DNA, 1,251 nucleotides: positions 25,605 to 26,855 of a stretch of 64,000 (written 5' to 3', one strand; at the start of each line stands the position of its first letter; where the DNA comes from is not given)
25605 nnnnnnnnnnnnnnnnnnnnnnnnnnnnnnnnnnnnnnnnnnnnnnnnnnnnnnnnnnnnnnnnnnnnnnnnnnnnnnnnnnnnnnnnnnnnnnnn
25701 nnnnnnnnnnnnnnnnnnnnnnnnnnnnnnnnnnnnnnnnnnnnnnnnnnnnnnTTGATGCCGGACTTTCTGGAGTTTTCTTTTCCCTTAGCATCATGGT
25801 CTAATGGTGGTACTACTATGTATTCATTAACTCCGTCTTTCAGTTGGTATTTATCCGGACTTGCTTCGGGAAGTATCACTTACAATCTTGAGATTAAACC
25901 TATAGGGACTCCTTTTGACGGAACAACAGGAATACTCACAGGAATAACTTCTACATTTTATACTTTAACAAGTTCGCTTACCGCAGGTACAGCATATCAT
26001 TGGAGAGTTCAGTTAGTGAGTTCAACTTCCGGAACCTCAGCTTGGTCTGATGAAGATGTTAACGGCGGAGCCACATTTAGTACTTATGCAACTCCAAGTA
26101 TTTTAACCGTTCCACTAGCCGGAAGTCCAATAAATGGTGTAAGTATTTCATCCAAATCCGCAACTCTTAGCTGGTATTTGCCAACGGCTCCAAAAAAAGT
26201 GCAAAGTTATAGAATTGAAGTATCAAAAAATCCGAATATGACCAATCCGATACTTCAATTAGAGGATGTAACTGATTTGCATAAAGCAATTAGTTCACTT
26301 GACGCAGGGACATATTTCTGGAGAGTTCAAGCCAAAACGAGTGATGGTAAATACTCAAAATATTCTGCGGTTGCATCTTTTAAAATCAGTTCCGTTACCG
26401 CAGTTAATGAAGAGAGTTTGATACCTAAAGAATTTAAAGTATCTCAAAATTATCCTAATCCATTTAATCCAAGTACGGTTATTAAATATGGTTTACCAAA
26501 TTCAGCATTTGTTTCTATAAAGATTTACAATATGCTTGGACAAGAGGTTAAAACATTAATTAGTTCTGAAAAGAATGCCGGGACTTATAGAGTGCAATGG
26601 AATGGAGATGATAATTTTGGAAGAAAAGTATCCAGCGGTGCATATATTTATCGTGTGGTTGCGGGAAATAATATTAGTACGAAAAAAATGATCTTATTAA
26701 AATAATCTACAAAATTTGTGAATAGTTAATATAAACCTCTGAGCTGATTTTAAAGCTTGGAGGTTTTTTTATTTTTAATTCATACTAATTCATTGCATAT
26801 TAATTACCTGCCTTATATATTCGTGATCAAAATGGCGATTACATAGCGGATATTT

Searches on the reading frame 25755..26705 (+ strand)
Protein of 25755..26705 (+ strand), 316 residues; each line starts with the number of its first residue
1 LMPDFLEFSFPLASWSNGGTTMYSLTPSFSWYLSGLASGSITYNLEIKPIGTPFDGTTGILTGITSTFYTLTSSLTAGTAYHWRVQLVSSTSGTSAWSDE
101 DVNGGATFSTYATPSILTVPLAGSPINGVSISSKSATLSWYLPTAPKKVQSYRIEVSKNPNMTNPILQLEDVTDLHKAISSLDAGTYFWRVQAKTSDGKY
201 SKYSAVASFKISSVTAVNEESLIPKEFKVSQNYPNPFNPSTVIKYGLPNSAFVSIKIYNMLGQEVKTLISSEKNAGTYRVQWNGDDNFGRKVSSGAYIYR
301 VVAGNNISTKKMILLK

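Call 62: search_protein_families(library=pfam, proteins=[window:25755-26705:+], max_evalue=0.00001)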
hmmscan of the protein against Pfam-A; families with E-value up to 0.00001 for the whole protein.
window:25755-26705:+ (316 aa): 5 families
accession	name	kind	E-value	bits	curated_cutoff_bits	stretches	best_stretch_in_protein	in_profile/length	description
PF25788.1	Ig_Rha78A_N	-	8.1e-12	45.8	27.4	0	127-211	11-101/105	Rha78A-like, N-terminal immunoglobulin domain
PF13860.13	FlgD_ig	-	1.2e-10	41.7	27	1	249-305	20-77/79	FlgD Ig-like domain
PF18962.6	Por_Secre_tail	-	4.2e-09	37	27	1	233-313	2-74/75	Secretion system C-terminal sorting domain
PF00041.27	fn3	-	3.1e-08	34.2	25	0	130-208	10-82/84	Fibronectin type III domain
PF13585.12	CHU_C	-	1.2e-06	29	27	0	250-309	26-79/86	CHU_C Type IX secretion signal domain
